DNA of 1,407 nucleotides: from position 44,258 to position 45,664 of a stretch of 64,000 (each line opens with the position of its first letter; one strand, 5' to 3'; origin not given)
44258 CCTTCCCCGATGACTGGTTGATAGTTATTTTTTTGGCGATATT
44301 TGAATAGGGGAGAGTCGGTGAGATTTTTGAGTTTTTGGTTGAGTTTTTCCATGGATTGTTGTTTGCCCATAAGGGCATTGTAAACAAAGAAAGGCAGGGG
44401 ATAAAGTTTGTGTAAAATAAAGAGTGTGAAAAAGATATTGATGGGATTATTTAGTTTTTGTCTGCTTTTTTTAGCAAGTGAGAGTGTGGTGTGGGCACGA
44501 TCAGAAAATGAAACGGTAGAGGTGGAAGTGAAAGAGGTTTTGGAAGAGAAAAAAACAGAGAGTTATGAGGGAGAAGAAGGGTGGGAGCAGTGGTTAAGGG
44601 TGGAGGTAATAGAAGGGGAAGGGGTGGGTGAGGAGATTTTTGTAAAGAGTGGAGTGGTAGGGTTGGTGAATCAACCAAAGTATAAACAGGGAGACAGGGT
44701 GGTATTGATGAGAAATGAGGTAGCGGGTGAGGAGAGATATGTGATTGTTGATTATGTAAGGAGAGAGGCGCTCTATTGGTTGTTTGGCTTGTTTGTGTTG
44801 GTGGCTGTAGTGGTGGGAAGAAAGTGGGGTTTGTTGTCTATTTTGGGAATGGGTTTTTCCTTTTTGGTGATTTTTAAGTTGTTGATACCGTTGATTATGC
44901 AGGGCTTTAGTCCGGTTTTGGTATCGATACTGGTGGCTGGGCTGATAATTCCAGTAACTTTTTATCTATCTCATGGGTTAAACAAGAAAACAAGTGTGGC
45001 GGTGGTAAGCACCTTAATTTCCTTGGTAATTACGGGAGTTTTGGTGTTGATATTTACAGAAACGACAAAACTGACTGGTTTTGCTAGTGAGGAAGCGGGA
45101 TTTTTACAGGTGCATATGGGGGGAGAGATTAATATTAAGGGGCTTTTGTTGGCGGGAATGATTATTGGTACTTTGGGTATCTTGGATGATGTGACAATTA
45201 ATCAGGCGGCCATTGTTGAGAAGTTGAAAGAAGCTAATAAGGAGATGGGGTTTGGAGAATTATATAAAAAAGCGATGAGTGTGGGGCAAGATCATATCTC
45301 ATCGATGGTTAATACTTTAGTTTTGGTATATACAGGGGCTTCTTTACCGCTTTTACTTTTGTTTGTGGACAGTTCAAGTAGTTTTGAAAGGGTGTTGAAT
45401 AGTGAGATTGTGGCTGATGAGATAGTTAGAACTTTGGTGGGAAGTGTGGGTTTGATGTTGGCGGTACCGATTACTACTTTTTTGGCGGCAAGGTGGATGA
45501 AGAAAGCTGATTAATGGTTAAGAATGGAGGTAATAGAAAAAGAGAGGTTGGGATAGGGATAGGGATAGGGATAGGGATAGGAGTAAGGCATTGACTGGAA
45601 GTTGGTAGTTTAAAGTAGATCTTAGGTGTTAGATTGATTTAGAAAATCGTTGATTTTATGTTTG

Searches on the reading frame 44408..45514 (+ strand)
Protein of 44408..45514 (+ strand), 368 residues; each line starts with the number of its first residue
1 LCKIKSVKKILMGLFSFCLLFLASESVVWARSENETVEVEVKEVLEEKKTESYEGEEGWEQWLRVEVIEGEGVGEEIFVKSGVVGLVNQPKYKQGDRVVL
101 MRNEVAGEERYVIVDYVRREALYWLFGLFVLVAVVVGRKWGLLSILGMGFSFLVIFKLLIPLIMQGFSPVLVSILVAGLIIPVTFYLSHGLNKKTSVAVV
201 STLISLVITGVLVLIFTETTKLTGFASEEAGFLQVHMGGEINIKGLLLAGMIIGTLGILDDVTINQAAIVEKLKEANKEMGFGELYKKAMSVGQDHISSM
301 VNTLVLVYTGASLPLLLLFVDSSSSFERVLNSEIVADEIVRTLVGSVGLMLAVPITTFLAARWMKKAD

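Call 52: search_protein_families(library=pfam, proteins=[window:44408-45514:+], max_evalue=0.00001)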
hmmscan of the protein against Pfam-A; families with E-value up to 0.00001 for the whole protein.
window:44408-45514:+ (368 aa): 1 family
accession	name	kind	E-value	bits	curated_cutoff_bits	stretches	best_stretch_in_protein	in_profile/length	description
PF07907.16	YibE_F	-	2.9e-75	253.4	27.2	1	122-361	1-240/241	YibE/F-like protein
